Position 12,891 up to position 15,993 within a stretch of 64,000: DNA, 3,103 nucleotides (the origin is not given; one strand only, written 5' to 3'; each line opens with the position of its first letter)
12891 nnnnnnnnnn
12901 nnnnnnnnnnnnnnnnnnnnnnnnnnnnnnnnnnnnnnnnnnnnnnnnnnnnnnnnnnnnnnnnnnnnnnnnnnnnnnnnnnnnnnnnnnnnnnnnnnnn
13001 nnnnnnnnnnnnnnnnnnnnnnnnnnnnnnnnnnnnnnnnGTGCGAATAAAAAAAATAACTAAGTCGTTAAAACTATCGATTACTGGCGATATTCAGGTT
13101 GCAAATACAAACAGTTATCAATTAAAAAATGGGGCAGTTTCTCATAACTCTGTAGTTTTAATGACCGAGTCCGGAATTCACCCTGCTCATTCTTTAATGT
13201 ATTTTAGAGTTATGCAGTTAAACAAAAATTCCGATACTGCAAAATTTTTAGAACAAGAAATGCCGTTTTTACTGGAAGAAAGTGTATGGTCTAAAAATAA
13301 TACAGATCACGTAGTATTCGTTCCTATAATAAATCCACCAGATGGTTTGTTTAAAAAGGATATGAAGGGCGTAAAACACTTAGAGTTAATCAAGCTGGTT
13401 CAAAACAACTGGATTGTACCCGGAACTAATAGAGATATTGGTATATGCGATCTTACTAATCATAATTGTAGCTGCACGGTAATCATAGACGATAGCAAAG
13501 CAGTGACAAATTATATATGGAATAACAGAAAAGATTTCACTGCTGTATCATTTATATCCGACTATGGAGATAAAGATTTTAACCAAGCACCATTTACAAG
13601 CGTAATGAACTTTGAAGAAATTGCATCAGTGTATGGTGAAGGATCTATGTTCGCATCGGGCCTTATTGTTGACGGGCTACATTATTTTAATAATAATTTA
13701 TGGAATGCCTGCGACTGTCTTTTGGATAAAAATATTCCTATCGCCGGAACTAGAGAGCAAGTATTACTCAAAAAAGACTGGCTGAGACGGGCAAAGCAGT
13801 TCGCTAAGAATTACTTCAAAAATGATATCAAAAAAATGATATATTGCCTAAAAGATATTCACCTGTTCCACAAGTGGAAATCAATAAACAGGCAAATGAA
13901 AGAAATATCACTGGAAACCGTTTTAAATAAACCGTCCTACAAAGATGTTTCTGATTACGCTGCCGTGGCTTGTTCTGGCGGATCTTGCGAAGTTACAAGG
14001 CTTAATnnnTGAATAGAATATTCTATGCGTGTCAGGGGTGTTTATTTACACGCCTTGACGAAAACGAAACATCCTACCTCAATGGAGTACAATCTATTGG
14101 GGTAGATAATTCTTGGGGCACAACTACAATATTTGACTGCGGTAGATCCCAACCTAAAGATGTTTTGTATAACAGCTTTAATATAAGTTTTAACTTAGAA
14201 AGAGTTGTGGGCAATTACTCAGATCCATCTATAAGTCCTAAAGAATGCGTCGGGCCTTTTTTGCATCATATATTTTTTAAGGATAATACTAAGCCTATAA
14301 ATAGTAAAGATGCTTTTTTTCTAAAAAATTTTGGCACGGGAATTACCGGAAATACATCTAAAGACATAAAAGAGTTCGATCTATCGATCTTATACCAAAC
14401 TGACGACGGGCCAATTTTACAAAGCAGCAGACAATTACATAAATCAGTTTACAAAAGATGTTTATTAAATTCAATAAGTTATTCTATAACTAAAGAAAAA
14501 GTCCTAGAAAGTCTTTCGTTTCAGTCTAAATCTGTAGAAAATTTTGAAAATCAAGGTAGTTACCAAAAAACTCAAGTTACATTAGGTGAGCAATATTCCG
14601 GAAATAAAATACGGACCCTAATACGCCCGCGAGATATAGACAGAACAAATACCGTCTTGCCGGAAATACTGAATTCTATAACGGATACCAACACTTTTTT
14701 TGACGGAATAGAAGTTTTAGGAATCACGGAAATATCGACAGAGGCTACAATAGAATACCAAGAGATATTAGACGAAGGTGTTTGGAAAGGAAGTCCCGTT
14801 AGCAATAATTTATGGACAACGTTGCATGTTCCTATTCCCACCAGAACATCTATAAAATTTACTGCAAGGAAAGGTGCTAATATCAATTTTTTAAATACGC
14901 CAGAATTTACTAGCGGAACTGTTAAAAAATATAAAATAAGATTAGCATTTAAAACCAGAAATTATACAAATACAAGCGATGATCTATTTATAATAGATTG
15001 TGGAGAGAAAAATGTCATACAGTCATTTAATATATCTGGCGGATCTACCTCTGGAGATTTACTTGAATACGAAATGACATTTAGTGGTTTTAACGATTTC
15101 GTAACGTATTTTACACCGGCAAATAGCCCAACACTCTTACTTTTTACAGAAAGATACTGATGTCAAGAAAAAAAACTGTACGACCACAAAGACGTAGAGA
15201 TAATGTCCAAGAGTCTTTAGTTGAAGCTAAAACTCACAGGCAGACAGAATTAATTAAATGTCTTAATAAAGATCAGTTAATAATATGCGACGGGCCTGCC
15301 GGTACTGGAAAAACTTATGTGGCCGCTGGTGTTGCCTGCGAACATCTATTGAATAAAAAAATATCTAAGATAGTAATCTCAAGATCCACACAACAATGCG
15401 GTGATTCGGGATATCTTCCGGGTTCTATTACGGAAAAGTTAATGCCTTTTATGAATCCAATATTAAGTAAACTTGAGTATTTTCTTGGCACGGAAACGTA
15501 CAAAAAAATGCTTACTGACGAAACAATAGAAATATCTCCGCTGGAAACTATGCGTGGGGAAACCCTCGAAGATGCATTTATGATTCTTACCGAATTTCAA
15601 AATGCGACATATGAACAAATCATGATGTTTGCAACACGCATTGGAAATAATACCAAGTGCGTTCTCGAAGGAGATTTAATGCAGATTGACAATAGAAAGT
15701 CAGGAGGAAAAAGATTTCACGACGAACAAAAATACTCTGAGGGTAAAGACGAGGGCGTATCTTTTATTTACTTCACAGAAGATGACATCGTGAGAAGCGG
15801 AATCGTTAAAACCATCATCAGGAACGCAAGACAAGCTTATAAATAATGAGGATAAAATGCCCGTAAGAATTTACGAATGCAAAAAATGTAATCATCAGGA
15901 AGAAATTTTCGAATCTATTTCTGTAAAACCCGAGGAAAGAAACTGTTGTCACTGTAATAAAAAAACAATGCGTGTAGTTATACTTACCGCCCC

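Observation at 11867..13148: Fractured ribonucleotide-reductase gene: split intein with a free-standing GIY-YIG endonuclease between the halves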

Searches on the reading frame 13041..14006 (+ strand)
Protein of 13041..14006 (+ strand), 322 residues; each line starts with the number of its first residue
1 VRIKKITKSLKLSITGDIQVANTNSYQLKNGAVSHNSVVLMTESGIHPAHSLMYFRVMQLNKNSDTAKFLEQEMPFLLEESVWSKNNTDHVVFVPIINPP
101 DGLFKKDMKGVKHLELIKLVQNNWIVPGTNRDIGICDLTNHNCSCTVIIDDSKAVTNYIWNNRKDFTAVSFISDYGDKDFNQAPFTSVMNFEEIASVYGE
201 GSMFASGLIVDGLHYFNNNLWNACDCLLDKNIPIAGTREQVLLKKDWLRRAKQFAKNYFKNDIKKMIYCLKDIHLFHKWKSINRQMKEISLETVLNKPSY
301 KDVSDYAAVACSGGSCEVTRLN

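Call 3: search_protein_families(library=pfam, proteins=[window:13041-14006:+], max_evalue=0.01)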
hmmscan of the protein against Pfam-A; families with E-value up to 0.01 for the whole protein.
window:13041-14006:+ (322 aa): 0 families

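Call 9: search_dna_similar(query=window:13041-14006:+, collection=phages, mode=protein, max_rows=30)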
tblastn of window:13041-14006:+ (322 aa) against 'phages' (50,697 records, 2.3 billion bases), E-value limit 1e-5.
Records with a match: 5; places in all: 5; records where one place covers at least 80% of the query: 2.
Best place of each record, by identity: <60% 5.
By first word of the organism name: Rhodococcus 2; Pseudaeromonas 1; Rhizobium 1; Microcystis 1.
By host as written in the record: Rhodococcus equi NRRL B-16538 2; Pseudaeromonas pectinilytica strain KR2-7 1; Rhizobium phaseoli I1_18 1; Microcystis elabens 1.
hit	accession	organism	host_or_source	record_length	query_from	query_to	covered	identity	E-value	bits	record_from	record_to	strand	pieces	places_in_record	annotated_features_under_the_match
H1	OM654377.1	Pseudaeromonas phage vB_PpeM_ KLEP7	Pseudaeromonas pectinilytica strain ...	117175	37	318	88%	45.0%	2e-74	254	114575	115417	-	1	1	ribonucleoside triphosphate reductase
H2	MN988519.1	Rhizobium phage RHph_I1_18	Rhizobium phaseoli I1_18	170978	37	318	88%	44.4%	6e-74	253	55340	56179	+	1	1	ribonucleoside-triphosphate reductase protein | putative homing endonuclease protein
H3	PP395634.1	Microcystis phage Mel-JY01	Microcystis elabens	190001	37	194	49%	27.8%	6e-10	66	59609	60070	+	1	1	hypothetical protein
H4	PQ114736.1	Rhodococcus phage Dorin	Rhodococcus equi NRRL B-16538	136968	44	185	44%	27.8%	8e-7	57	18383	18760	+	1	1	38: ribonucleotide reductase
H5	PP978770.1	Rhodococcus phage Francesca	Rhodococcus equi NRRL B-16538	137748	44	185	44%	27.8%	8e-7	57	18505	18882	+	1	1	37: ribonucleotide reductase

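Call 11: get_annotated_region(hit=H1, flank=4000)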
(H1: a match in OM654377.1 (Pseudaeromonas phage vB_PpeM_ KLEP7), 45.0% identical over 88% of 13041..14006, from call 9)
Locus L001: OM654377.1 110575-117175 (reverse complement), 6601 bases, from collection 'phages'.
description: Pseudaeromonas phage vB_PpeM_ KLEP7, complete genome.
organism: Pseudaeromonas phage vB_PpeM_ KLEP7 (NCBI taxid 2928862)
taxonomy: Viruses; Duplodnaviria; Heunggongvirae; Uroviricota; Caudoviricetes
host: Pseudaeromonas pectinilytica strain KR2-7; source: water samples from gypsum karst lake Kirkilai; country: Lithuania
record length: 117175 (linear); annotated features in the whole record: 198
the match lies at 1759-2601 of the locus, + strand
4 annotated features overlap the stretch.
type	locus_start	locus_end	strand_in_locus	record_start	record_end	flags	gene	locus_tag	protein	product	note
CDS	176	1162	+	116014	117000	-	-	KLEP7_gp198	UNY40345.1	ribonucleoside triphosphate reductase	-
CDS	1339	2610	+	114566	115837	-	-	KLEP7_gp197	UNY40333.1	ribonucleoside triphosphate reductase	-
CDS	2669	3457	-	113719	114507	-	-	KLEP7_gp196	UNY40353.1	hypothetical protein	PHA00821 domain-containing protein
CDS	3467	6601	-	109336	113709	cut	-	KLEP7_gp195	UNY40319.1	hypothetical protein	-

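Call 12: get_annotated_region(hit=H2, flank=5000)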
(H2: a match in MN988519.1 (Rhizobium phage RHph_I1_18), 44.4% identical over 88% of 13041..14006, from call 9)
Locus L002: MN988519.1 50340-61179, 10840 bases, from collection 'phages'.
description: Rhizobium phage RHph_I1_18, complete genome.
organism: Rhizobium phage RHph_I1_18 (NCBI taxid 2509726)
taxonomy: Viruses; Duplodnaviria; Heunggongvirae; Uroviricota; Caudoviricetes
host: Rhizobium phaseoli I1_18; source: agricultural lands; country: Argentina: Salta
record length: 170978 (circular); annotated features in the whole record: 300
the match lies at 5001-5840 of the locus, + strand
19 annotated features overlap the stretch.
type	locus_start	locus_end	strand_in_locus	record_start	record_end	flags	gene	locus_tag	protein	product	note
CDS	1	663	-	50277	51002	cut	-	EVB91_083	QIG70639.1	hypothetical protein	-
CDS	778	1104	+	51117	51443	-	-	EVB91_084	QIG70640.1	hypothetical protein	-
CDS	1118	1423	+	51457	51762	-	-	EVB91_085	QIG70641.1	hypothetical protein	-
CDS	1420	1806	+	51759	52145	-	-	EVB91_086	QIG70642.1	hypothetical protein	-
CDS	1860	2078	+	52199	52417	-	-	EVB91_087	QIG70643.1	hypothetical protein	-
CDS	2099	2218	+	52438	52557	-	-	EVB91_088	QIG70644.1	hypothetical protein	-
CDS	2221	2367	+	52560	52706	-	-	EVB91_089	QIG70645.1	hypothetical protein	-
CDS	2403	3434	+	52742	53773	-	-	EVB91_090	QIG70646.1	DNA primase protein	-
CDS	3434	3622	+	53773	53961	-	-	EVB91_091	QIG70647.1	hypothetical protein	-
CDS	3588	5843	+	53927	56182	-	-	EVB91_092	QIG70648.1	ribonucleoside-triphosphate reductase protein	-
CDS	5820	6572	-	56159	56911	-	-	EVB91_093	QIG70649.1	putative homing endonuclease protein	-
CDS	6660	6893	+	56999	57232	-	-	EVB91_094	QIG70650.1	hypothetical protein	-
CDS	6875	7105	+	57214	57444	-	-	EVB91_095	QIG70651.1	hypothetical protein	-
CDS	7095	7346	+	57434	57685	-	-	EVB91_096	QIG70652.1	hypothetical protein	-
CDS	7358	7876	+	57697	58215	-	-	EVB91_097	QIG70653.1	glutaredoxin protein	GO_function: GO:0009055 - electron carrier activity; GO_function: GO:0015035 - protein disulfide oxidoreductase ...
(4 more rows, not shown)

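Call 19: find_related_loci(query=window:13041-14006:+, collection=viral_contigs, flank=6000)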
Query window:13041-14006:+ (322 aa) in viral_contigs; peptide patterns used: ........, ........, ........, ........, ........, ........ (x = any residue, [..] = any of these).
161 stretches matched a pattern; 147 encode a relative of the query (tblastn E <= 1e-3); the best 80 are kept; 80 distinct loci.
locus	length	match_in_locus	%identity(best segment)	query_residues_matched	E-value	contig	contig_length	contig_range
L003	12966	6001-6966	92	1-322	0e+0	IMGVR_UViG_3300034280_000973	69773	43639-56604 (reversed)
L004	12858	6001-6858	99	37-322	0e+0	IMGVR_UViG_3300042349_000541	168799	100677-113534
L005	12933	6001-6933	68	12-321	8e-152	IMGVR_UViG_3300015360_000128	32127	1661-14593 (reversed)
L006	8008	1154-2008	71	37-321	4e-147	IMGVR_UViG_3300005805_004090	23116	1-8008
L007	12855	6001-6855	72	37-321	5e-146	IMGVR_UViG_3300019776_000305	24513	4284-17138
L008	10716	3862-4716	72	37-321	5e-143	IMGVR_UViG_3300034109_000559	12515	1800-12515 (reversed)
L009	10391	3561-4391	72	37-313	3e-142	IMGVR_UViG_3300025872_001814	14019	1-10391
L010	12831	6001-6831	72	37-313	3e-142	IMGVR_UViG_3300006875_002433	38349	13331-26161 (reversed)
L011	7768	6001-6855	69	37-321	3e-140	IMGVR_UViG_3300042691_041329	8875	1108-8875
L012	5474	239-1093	68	37-321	1e-139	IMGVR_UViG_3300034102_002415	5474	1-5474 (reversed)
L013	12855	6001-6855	67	37-321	8e-139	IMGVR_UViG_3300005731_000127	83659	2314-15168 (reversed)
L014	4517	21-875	69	37-321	1e-140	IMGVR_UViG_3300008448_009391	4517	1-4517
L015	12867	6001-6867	67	37-321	3e-138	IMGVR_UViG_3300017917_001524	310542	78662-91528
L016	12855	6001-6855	68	37-321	7e-138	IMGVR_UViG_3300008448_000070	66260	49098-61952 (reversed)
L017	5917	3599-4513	65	13-321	4e-138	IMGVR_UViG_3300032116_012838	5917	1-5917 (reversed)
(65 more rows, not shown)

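Call 30: search_protein_families(library=phrogs, proteins=[window:13041-14006:+], max_evalue=0.001)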
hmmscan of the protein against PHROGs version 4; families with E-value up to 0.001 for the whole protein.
window:13041-14006:+ (322 aa): 1 family
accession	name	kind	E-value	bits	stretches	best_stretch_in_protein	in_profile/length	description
phrog_367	-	DNA, RNA and nucleotide metabolism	7.8e-10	38.6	1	42-189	527-664/701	ribonucleotide reductase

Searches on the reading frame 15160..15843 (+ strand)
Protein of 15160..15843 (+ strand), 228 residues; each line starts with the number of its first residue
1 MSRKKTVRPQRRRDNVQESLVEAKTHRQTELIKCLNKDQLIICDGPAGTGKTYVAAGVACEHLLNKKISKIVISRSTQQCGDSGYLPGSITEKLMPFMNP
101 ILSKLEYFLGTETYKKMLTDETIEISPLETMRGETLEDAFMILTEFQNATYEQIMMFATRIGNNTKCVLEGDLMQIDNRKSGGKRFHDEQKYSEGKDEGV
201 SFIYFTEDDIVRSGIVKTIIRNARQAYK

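Call 72: search_protein_families(library=pfam, proteins=[window:15160-15843:+], max_evalue=0.1)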
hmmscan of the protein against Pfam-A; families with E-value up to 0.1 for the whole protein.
window:15160-15843:+ (228 aa): 13 families
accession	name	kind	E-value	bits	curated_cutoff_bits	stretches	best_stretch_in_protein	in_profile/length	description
PF02562.22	PhoH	-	2.7e-56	190.7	27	1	21-221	2-202/205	PhoH-like protein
PF13245.12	AAA_19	-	3.3e-05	24.5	25.1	1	28-176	1-129/134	AAA domain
PF13604.12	AAA_30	-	0.0002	21.6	27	1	26-59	4-39/191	AAA domain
PF00270.35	DEAD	-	0.0011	19.2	26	1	26-73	2-51/167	DEAD/DEAH box helicase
PF20720.3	nSTAND3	-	0.0011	19.2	27.2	1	26-67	5-47/155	Novel STAND NTPase 3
PF13481.12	AAA_25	-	0.004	17.2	27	1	8-62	3-57/195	AAA domain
PF12775.13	AAA_7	-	0.013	15.5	25.8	1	24-78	18-72/181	P-loop containing dynein motor region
PF04851.21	ResIII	-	0.015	15.6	22.5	1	28-72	20-57/164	Type III restriction enzyme, res subunit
PF03237.21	Terminase_6N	-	0.027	14.6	22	1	44-80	3-40/215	Terminase large subunit, T4likevirus-type, N-terminal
PF00004.35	AAA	-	0.035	15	21.2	1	45-75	5-33/131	ATPase family associated with various cellular activities (AAA)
PF13872.12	AAA_34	-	0.062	12.6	27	1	26-80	49-102/306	P-loop containing NTP hydrolase pore-1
PF01695.23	IstB_IS21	-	0.067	13.1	24.1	1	28-62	82-116/238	IstB-like ATP binding protein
PF24883.2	NPHP3_N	-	0.069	13.8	24.8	0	36-67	20-50/164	Nephrocystin 3, N-terminal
